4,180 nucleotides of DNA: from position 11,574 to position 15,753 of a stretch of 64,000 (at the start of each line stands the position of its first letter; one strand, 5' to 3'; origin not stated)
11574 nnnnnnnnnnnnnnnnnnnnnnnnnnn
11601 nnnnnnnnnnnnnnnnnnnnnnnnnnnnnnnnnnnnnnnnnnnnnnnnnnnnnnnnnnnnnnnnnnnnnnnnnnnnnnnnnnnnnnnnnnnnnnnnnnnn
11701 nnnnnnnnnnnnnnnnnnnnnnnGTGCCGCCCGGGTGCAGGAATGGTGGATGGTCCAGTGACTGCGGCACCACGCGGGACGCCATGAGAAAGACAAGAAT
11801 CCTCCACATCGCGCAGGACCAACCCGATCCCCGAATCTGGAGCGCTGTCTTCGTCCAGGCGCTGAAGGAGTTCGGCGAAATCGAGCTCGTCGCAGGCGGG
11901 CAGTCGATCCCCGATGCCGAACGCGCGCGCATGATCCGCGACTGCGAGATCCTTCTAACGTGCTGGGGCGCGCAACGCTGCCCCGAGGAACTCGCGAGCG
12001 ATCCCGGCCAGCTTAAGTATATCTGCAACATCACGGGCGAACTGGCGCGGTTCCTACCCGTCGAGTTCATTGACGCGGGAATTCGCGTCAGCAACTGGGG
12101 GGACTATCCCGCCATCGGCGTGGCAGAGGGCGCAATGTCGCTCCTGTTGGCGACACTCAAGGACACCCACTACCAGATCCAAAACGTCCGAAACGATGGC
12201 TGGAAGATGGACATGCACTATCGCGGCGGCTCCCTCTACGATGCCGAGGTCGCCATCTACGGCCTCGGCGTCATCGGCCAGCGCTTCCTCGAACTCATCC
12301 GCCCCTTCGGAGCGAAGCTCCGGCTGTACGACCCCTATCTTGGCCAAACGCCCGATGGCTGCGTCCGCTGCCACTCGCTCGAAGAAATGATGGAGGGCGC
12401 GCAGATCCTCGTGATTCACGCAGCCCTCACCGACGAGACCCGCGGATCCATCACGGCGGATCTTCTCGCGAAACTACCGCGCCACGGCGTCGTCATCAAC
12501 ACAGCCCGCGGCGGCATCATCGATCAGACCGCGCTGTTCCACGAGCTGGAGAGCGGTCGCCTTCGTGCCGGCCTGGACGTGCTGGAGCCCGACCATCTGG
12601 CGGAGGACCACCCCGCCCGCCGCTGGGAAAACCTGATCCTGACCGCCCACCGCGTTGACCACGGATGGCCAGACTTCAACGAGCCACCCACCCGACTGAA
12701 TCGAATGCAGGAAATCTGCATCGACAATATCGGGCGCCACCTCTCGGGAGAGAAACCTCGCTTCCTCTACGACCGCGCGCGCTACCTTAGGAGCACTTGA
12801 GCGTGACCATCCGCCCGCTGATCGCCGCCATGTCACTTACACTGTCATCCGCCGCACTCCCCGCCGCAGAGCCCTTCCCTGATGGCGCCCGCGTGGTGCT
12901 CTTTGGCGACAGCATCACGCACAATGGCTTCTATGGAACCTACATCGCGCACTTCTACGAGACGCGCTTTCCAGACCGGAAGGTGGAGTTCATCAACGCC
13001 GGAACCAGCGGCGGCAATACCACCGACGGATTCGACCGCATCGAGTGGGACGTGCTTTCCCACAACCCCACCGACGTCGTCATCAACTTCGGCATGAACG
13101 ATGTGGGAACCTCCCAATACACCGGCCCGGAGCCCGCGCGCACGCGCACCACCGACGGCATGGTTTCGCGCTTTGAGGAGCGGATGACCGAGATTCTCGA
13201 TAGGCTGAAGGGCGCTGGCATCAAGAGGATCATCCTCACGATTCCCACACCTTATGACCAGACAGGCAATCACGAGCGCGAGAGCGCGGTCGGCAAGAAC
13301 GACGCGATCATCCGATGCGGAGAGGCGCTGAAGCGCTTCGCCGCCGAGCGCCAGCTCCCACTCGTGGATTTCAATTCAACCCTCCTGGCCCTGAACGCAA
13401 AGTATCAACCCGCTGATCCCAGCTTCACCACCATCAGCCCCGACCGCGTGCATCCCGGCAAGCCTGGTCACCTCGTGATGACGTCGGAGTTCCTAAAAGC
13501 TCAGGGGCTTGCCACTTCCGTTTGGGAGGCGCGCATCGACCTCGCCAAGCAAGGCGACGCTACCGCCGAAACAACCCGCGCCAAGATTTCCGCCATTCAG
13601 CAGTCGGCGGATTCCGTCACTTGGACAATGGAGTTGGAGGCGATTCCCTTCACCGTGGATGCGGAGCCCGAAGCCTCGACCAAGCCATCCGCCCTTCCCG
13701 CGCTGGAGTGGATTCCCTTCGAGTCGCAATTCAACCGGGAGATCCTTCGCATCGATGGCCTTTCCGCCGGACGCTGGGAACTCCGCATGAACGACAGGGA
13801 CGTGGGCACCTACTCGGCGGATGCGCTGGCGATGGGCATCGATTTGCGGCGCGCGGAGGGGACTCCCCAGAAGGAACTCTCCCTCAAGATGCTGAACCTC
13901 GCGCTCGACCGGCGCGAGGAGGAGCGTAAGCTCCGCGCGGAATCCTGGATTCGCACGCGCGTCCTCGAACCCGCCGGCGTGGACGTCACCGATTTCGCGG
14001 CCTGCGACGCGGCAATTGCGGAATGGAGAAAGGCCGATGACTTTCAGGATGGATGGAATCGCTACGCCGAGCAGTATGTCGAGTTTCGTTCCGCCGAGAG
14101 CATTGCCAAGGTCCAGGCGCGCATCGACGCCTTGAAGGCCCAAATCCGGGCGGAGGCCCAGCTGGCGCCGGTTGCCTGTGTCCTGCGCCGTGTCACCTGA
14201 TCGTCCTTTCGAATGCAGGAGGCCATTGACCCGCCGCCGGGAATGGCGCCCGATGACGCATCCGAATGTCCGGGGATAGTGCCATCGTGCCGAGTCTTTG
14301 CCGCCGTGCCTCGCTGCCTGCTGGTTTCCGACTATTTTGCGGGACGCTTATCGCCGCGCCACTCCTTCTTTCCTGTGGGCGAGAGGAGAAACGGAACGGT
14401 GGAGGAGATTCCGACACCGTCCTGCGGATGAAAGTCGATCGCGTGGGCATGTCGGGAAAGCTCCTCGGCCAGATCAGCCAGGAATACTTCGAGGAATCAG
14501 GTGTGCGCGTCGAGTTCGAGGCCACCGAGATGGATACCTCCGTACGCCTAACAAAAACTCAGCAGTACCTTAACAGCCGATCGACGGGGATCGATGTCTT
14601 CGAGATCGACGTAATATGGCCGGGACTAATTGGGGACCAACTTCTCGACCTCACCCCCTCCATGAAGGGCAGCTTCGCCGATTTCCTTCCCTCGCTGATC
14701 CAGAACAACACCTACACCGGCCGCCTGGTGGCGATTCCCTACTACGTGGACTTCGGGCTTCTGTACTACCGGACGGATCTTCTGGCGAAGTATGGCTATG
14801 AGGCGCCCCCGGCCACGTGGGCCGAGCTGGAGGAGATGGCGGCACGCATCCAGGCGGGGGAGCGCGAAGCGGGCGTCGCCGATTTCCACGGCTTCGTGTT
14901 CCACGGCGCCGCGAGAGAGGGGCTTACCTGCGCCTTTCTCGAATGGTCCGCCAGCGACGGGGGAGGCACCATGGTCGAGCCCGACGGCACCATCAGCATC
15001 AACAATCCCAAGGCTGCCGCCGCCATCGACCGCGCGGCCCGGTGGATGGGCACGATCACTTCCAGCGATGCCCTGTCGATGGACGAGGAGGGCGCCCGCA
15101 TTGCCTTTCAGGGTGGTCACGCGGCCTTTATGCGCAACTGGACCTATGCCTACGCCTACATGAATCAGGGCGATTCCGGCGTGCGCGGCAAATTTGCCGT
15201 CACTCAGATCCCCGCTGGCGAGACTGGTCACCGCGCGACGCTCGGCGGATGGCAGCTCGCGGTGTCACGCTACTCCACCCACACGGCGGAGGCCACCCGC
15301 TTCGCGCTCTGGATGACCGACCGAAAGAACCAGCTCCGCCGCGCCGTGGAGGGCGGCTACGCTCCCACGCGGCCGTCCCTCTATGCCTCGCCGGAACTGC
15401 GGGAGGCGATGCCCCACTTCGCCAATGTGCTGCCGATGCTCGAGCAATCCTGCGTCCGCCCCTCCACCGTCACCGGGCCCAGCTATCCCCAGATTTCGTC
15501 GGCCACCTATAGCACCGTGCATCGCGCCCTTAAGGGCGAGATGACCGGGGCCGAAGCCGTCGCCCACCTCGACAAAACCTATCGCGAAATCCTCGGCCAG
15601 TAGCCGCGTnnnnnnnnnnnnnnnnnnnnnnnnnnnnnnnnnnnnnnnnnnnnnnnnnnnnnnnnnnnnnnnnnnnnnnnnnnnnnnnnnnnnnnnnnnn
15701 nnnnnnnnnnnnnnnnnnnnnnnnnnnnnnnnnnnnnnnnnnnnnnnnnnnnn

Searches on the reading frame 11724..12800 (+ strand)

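Call 5: search_protein_families(library=pfam, proteins=[window:11724-12800:+], max_evalue=0.001)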
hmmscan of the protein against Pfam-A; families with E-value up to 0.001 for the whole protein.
window:11724-12800:+ (358 aa): 1 family
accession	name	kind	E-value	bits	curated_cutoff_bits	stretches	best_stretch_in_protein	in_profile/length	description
PF02826.25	2-Hacid_dh_C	-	3.6e-42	144.2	25.1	1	138-309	1-176/178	D-isomer specific 2-hydroxyacid dehydrogenase, NAD binding domain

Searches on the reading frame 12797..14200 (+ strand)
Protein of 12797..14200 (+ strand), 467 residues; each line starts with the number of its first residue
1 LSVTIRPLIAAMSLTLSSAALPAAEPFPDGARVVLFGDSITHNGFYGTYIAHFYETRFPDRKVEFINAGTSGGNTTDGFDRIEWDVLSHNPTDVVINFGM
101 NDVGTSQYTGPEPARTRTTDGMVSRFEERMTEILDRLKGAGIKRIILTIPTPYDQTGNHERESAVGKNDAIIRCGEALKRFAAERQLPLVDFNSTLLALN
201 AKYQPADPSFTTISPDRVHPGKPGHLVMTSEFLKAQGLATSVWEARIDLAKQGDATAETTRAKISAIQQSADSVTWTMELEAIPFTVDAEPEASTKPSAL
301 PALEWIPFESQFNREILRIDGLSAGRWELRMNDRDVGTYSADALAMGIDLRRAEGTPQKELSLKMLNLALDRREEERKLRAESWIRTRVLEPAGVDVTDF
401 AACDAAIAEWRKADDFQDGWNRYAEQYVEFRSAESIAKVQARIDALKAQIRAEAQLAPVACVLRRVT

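Call 5: search_protein_families(library=pfam, proteins=[window:12797-14200:+], max_evalue=0.001)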
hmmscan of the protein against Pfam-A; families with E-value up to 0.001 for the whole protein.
window:12797-14200:+ (467 aa): 3 families
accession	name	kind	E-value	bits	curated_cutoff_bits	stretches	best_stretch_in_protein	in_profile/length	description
PF13472.12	Lipase_GDSL_2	-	1.7e-18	68.2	32.9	1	35-225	1-176/178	GDSL-like Lipase/Acylhydrolase family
PF00657.28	Lipase_GDSL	-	8.9e-16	59.1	23.6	1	33-231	1-207/208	GDSL-like Lipase/Acylhydrolase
PF04311.20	DUF459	-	0.00021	21.1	27.2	1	32-156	1-123/197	Protein of unknown function (DUF459)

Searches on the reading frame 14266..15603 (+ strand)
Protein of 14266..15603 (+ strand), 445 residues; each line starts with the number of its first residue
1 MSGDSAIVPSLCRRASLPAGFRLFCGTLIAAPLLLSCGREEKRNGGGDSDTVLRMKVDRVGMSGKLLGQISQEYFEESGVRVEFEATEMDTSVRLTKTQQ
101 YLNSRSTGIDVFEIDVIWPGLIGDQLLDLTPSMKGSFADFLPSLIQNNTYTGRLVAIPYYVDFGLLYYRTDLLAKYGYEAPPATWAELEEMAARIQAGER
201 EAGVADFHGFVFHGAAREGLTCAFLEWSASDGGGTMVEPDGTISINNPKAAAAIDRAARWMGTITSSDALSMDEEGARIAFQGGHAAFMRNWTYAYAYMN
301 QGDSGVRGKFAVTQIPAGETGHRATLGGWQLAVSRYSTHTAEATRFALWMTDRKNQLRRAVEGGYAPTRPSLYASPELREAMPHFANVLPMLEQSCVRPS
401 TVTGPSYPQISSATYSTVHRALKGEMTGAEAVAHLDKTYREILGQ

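Call 5: search_protein_families(library=pfam, proteins=[window:14266-15603:+], max_evalue=0.001)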
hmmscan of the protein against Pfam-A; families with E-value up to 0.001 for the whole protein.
window:14266-15603:+ (445 aa): 2 families
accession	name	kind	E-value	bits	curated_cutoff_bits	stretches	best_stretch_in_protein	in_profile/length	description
PF01547.30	SBP_bac_1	-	1.4e-28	101.2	26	1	73-356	16-306/307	Bacterial extracellular solute-binding protein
PF13416.11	SBP_bac_8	-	1.1e-25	91.4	27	1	72-380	4-273/279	Bacterial extracellular solute-binding protein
